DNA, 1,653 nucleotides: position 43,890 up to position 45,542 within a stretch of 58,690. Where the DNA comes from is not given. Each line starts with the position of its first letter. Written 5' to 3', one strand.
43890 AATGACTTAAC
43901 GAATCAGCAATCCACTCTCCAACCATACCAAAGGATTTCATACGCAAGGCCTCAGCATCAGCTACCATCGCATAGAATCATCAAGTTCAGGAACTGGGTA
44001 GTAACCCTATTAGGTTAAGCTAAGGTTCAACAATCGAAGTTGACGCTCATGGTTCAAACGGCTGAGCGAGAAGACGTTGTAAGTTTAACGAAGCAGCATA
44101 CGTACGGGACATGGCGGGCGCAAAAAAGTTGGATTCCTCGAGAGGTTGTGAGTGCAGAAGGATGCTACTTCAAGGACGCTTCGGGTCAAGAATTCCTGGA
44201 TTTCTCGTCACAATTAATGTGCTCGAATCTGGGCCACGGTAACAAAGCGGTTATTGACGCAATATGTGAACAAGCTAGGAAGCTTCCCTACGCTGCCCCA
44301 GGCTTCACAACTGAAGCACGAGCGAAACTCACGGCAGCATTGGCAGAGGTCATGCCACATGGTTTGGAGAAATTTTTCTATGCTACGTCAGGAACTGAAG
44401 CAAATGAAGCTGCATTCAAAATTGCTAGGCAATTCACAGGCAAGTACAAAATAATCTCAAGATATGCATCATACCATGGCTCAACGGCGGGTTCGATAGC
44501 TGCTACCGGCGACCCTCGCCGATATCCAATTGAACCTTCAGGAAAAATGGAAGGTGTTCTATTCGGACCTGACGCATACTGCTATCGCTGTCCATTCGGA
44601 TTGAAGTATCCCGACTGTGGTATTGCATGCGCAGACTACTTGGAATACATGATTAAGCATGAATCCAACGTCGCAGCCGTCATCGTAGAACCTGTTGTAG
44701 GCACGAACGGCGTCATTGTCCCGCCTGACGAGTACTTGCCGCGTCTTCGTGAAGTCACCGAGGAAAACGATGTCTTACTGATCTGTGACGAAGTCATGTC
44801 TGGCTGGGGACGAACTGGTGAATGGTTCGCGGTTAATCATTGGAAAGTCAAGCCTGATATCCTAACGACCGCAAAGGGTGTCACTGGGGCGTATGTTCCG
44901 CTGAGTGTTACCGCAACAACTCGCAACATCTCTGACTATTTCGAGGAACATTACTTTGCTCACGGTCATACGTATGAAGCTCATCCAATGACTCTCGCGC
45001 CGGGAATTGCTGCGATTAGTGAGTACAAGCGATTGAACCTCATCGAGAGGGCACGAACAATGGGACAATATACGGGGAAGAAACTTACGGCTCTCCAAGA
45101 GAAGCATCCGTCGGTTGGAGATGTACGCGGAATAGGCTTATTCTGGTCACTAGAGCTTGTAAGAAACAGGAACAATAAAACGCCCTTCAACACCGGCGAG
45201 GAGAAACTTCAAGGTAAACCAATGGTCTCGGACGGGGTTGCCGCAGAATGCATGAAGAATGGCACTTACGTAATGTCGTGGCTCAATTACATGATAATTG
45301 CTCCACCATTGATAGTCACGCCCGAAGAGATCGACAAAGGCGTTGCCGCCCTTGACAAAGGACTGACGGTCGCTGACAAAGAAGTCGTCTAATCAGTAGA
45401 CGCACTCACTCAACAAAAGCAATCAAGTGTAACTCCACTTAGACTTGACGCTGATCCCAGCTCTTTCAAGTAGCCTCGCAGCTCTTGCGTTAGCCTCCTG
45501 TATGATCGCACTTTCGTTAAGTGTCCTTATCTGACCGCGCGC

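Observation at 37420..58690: Putative archaeal anaerobic purine/N-heterocycle fermentation island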

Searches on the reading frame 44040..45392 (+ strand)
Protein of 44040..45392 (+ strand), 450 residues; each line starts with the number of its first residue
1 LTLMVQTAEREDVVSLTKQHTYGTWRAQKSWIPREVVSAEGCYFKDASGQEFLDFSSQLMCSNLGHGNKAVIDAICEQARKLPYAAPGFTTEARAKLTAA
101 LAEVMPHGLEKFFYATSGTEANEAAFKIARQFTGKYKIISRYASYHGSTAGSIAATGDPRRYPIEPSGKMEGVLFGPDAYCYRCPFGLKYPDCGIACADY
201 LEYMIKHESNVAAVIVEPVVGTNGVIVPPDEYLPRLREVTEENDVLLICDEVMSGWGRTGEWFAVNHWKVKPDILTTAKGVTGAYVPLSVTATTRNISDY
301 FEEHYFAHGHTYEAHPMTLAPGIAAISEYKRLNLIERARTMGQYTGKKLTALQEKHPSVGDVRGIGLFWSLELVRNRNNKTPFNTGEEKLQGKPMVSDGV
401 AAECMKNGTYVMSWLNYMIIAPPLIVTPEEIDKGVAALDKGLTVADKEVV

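Call 4: search_protein_families(library=pfam, proteins=[window:44040-45392:+])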
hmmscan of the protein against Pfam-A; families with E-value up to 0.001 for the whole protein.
window:44040-45392:+ (450 aa): 2 families
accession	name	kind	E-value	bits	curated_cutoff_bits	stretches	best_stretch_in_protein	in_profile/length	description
PF00202.27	Aminotran_3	-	3.4e-86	289.9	30.5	1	32-440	9-401/403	Aminotransferase class-III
PF01212.27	Beta_elim_lyase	-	3.6e-05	23.7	27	1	96-250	36-168/288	Beta-eliminating lyase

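Call 6: search_protein_families(library=ncbifam, proteins=[window:44040-45392:+], max_evalue=0.00001)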
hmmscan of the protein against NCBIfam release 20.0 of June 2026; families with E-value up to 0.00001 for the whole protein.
window:44040-45392:+ (450 aa): 69 families (the best 25 are shown)
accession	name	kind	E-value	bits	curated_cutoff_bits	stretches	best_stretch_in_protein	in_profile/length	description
NF004718.0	PRK06062.1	subfamily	1.2e-128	429.5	472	1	6-449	12-453/454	hypothetical protein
NF005993.0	PRK08117.1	subfamily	1.2e-93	314.2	574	1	35-445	28-430/433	aspartate aminotransferase family protein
NF005812.0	PRK07678.1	subfamily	3e-93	312.9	488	1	23-442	17-447/451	aminotransferase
NF005683.0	PRK07481.1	subfamily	2e-92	310.5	575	1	28-445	24-450/453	hypothetical protein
NF005682.0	PRK07480.1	subfamily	2.2e-91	306.8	510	1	26-448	29-455/459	aminotransferase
NF005102.0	PRK06541.1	equivalog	2.8e-89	299.7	574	1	16-445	15-456/460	aspartate aminotransferase family protein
NF004426.0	PRK05769.1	equivalog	2.2e-88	297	552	1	16-443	20-438/441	acetyl ornithine aminotransferase family protein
NF005375.0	PRK06917.1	equivalog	2.7e-88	296.7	535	1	36-442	18-436/448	aspartate aminotransferase family protein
NF005447.0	PRK07036.1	equivalog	4.6e-87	292.7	618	1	7-448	7-458/468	aminotransferase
NF049939.1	HyAminethphonNHLyPbfA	equivalog_domain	4.4e-86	289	525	1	36-442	47-439/442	(R)-1-hydroxy-2-aminoethylphosphonate ammonia-lyase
NF006228.0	PRK08360.1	equivalog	1.3e-85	287.7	608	1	27-445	18-427/443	aspartate aminotransferase family protein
NF005685.0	PRK07483.1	equivalog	1.8e-85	287.4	485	1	34-443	14-436/444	aspartate aminotransferase family protein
NF004755.0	PRK06082.1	equivalog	2.5e-85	286.7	467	1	36-444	58-451/459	aspartate aminotransferase family protein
NF005684.0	PRK07482.1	subfamily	3.5e-82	276.4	687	1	29-442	29-452/464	hypothetical protein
NF052567.1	OmAmTferAptACaul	equivalog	2e-80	270.6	500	1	32-442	18-428/431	omega-aminotransferase AptA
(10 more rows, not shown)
